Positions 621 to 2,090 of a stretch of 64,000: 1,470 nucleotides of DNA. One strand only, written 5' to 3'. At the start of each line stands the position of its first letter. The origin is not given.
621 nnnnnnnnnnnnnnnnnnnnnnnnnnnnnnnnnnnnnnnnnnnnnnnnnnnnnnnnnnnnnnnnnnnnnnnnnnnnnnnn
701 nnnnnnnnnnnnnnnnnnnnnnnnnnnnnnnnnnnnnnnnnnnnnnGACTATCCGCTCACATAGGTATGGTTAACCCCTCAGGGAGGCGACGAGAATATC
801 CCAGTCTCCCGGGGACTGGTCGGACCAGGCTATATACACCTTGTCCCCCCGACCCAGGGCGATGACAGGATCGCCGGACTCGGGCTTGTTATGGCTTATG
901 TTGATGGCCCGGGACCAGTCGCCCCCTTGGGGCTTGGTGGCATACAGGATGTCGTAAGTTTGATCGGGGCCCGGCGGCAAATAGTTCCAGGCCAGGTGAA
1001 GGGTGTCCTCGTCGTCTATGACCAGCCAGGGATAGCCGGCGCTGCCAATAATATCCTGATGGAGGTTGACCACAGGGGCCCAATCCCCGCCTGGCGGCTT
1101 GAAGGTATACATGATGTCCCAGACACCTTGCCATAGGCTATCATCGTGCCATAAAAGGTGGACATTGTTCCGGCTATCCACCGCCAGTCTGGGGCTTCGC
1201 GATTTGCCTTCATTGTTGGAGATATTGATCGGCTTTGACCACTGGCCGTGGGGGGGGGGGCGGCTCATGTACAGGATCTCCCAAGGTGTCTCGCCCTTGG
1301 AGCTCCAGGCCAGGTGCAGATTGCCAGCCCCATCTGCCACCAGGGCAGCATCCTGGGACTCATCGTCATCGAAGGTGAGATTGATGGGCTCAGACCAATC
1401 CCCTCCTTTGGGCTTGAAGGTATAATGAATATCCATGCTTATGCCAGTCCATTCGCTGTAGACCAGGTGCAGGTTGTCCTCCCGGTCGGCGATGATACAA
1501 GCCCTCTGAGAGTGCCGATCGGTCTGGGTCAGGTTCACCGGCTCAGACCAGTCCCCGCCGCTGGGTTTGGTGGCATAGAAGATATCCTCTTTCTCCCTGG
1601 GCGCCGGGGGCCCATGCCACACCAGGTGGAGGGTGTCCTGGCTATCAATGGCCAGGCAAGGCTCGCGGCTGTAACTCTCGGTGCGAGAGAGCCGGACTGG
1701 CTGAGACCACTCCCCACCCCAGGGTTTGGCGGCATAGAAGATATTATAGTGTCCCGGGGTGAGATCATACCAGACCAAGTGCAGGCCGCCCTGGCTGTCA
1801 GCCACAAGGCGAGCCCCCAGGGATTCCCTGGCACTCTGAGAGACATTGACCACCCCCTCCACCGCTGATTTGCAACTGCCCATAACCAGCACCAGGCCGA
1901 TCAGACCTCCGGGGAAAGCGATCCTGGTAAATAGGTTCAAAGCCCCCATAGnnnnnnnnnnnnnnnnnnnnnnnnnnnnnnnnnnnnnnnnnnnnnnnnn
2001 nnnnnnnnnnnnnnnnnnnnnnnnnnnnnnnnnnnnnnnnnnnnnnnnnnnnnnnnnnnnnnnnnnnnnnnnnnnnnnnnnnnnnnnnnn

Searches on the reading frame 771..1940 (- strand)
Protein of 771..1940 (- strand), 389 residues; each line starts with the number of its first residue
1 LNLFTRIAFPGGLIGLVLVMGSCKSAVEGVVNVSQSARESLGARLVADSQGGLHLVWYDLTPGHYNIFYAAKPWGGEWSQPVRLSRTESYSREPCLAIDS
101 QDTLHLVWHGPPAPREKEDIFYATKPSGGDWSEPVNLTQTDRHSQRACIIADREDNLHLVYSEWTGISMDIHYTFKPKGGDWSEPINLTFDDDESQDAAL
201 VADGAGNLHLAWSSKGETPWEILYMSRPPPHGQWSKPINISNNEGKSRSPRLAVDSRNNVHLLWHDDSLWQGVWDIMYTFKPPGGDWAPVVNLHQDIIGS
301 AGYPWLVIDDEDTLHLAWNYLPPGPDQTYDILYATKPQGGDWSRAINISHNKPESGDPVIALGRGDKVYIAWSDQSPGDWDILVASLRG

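Call 43: find_encoding_contigs(protein=window:771-1940:-, flank=10000, max_places=2)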
Protein window:771-1940:- (389 aa): 1 contig read that carries it; 1 place shown.
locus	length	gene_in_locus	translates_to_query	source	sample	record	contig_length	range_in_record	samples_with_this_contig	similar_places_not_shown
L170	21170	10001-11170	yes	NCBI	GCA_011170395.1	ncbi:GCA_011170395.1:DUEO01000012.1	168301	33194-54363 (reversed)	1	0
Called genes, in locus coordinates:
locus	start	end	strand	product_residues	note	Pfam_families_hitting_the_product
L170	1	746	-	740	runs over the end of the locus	PF18537:CODH_A_N, PF03598:CdhC, PF19436:ACS_CODH_B_C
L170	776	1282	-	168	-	PF11181:YflT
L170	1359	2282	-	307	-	PF01975:SurE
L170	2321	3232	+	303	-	PF03328:HpcH_HpaI, PF15617:C-C_Bond_Lyase, PF22484:DUF6986 (weak)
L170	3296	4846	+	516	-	PF01039:Carboxyl_trans, PF03255:ACCA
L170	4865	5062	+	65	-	-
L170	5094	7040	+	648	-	PF00682:HMGL-like, PF25919:BSH_CusB (faint), PF02436:PYC_OADA, PF00364:Biotin_lipoyl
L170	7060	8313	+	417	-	PF00330:Aconitase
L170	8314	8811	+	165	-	PF06434:Aconitase_2_N (faint), PF00694:Aconitase_C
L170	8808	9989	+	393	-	PF15892:BNR_4 (weak), PF13088:BNR_2 (weak)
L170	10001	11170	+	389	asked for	PF15892:BNR_4 (faint)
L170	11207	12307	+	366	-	PF00180:Iso_dh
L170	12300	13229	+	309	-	PF00056:Ldh_1_N, PF02866:Ldh_1_C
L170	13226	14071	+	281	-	PF05681:Fumerase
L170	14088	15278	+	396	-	-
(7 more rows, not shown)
